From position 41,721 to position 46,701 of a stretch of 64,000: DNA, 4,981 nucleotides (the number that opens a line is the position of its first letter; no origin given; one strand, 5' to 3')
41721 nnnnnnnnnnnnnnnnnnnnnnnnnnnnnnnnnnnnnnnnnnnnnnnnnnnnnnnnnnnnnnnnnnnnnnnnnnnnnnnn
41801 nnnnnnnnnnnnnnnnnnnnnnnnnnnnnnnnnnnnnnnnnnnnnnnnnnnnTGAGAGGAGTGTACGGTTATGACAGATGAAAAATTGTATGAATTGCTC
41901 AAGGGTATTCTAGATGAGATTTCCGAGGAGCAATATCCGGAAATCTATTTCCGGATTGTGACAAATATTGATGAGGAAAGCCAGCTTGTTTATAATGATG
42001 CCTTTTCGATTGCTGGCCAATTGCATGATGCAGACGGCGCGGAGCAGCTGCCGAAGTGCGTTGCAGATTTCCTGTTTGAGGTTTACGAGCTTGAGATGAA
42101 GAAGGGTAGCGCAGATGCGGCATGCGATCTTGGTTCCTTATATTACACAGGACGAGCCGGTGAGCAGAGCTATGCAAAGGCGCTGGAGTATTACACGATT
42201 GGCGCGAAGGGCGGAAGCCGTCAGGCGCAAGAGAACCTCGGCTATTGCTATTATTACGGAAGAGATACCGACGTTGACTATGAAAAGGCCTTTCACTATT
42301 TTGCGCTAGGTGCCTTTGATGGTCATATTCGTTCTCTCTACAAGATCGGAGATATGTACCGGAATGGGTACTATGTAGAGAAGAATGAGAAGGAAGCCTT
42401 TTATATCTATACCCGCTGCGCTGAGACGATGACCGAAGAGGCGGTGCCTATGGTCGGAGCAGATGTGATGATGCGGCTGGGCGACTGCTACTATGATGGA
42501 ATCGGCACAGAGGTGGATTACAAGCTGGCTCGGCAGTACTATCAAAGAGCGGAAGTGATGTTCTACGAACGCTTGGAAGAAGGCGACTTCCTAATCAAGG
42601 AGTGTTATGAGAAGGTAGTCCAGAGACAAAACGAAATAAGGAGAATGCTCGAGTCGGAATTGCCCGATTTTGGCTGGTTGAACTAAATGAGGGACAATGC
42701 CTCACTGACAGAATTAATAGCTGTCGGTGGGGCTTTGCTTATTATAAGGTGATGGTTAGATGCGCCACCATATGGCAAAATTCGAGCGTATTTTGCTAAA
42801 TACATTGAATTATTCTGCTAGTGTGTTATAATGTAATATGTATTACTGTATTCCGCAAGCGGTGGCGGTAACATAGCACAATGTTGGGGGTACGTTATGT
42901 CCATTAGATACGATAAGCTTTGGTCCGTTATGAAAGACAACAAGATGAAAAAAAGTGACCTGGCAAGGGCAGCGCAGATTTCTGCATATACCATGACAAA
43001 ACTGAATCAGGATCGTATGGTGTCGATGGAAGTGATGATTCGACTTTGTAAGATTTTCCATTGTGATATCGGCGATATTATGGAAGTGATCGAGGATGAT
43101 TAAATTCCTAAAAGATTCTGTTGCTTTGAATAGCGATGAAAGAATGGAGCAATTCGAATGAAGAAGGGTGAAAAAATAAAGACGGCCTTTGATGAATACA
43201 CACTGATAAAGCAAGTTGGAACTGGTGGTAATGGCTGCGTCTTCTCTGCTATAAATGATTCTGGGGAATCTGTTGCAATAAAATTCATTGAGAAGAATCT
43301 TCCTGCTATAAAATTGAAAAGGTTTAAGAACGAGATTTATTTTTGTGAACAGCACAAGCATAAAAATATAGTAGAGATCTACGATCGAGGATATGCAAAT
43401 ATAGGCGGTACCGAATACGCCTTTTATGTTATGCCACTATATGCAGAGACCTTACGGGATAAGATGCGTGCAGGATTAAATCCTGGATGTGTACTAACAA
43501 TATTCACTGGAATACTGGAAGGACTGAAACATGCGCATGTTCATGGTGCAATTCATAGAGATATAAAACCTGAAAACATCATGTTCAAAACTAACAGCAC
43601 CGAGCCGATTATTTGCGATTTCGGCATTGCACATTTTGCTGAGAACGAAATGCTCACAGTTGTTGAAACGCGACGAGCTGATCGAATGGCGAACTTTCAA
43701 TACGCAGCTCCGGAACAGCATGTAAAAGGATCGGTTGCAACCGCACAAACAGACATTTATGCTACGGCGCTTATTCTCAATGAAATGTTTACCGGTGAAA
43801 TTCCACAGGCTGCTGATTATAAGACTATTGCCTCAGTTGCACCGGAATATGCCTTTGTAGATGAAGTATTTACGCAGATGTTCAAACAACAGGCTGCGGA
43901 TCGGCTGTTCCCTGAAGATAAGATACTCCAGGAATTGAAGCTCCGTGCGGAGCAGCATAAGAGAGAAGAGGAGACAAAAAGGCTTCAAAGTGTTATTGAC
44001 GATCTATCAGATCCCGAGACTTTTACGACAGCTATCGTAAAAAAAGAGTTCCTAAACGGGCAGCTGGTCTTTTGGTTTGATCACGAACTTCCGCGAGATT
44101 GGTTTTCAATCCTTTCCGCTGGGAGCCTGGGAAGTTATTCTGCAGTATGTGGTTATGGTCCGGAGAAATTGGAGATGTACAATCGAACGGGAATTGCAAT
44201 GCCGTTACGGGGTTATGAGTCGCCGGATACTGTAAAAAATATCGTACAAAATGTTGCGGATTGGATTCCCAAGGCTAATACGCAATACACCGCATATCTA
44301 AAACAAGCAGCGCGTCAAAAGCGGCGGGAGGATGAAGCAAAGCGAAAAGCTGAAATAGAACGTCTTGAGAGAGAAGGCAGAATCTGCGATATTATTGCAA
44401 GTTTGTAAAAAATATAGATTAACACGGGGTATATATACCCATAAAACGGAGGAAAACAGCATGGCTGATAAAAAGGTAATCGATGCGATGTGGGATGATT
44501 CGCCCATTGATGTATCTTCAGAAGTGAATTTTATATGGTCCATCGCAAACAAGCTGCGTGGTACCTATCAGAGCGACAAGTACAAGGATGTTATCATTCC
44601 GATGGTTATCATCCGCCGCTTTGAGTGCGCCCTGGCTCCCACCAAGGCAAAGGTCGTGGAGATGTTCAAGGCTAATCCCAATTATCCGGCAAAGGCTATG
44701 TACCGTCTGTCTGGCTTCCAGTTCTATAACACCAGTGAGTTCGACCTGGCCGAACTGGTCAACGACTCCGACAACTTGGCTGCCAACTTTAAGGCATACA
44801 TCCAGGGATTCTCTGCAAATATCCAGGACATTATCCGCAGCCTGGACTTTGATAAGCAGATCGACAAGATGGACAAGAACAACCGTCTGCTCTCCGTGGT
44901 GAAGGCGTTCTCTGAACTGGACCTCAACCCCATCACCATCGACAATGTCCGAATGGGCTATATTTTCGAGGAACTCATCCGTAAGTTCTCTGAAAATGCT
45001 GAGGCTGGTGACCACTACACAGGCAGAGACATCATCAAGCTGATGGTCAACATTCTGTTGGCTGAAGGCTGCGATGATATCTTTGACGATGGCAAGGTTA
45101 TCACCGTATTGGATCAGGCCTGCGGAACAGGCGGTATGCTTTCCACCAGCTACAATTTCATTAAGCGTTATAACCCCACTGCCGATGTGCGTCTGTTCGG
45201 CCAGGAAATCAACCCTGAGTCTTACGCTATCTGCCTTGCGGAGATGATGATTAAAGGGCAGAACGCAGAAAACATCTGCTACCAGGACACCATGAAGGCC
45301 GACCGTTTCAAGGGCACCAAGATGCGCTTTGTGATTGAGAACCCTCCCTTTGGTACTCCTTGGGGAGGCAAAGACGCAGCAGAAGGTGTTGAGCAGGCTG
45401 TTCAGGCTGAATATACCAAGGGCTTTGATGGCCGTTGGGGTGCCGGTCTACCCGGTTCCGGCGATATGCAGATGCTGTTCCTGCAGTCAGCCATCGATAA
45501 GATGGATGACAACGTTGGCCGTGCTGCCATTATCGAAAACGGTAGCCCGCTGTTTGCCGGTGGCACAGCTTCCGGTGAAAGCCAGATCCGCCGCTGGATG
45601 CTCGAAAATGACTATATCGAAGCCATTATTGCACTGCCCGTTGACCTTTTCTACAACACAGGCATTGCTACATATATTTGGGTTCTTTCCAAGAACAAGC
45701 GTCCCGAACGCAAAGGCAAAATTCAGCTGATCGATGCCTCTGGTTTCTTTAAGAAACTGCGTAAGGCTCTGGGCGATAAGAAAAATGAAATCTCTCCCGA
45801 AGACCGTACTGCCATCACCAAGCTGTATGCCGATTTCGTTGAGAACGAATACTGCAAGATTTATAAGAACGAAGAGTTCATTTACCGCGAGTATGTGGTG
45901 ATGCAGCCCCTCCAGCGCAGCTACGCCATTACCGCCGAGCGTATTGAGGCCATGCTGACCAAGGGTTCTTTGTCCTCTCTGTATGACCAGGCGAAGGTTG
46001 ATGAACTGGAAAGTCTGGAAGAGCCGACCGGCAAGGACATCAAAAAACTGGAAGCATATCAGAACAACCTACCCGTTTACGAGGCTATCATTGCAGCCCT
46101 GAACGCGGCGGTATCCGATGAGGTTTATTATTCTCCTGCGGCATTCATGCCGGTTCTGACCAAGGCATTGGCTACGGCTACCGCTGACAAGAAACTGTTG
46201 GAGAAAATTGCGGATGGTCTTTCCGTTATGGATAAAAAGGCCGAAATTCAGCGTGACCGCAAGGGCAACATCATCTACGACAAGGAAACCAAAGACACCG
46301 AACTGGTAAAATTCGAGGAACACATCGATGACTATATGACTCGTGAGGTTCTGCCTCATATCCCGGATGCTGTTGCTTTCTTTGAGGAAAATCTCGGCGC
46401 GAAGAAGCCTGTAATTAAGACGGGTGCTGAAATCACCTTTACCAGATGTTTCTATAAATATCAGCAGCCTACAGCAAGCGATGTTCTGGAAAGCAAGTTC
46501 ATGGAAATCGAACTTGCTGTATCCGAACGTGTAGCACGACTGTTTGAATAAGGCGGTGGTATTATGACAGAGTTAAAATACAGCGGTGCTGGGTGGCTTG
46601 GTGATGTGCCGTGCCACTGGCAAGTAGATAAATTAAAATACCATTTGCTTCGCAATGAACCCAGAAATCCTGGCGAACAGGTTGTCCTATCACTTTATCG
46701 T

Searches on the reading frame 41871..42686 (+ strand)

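Call 40: search_protein_families(library=pfam, proteins=[window:41871-42686:+])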
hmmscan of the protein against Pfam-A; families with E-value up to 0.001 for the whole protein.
window:41871-42686:+ (271 aa): 1 family
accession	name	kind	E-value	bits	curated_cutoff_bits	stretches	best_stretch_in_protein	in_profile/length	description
PF08238.18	Sel1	-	2.4e-25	88.5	30.7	3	118-148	2-32/36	Sel1 repeat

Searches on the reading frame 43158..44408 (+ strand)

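Call 40: search_protein_families(library=pfam, proteins=[window:43158-44408:+])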
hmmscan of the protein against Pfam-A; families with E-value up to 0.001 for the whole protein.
window:43158-44408:+ (416 aa): 2 families
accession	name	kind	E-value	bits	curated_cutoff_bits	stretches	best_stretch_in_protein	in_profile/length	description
PF00069.31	Pkinase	-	4.7e-35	121.7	31.7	1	14-228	1-210/263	Protein kinase domain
PF07714.23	PK_Tyr_Ser-Thr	-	9.4e-20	71.4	23.1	1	15-218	2-206/258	Protein tyrosine and serine/threonine kinase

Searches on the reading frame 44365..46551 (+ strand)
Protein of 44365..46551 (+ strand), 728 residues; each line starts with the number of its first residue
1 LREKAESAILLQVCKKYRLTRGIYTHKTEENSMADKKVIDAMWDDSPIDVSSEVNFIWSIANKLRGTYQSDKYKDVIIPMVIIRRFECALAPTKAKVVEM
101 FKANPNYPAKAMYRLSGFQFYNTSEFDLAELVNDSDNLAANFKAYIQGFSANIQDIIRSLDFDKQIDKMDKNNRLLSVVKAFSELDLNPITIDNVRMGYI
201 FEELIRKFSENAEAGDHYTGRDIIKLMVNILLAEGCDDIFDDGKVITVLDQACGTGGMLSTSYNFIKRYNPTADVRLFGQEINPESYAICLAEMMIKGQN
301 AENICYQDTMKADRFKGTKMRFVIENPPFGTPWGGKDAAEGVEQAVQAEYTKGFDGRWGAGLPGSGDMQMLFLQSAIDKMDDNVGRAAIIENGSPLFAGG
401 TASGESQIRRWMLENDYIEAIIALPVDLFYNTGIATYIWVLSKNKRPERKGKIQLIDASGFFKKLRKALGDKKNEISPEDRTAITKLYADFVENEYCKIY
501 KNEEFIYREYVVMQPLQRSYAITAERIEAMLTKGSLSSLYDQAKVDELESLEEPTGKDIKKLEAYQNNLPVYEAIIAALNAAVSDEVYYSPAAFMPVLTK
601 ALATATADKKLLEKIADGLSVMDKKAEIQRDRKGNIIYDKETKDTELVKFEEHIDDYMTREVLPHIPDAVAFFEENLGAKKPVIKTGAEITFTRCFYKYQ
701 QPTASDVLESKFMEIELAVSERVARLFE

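Call 40: search_protein_families(library=pfam, proteins=[window:44365-46551:+])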
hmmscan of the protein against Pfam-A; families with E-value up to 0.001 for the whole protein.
window:44365-46551:+ (728 aa): 2 families
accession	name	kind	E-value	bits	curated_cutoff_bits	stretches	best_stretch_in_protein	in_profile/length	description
PF02384.22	N6_Mtase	-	1.5e-56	192.4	20.4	1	197-512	6-297/311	N-6 DNA Methylase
PF12161.14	HsdM_N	-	5.9e-23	82.4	24.5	1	55-182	3-135/135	HsdM N-terminal domain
